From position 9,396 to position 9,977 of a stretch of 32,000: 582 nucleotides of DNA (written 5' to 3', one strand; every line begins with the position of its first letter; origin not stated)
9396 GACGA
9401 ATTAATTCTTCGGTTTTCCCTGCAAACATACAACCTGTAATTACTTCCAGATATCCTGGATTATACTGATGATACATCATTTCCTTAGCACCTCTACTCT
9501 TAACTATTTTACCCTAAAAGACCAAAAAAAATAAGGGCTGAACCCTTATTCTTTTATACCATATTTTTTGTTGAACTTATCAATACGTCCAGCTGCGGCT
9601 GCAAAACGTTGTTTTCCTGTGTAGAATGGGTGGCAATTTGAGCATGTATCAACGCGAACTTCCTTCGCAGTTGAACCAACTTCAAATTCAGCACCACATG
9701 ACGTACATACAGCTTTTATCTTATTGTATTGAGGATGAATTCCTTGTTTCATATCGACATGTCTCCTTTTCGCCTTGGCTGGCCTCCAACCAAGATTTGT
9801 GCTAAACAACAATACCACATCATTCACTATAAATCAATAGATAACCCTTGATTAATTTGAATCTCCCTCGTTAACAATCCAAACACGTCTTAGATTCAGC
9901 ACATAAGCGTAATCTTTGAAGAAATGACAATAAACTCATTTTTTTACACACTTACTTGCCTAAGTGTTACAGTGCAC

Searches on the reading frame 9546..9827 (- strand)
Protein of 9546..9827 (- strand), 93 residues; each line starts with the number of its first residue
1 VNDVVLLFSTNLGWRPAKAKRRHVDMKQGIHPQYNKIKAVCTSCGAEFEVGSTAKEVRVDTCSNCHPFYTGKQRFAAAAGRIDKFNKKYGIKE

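Call 45: search_protein_families(library=pfam, proteins=[window:9546-9827:-], max_evalue=0.01)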
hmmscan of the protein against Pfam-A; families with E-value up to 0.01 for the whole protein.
window:9546-9827:- (93 aa): 2 families
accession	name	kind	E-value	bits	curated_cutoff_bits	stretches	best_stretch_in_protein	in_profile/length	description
PF01197.23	Ribosomal_L31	-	2e-32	111.6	27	1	26-90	1-65/65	Ribosomal protein L31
PF13453.11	Zn_ribbon_TFIIB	-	0.0079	16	22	0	41-65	2-25/41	Transcription factor zinc-finger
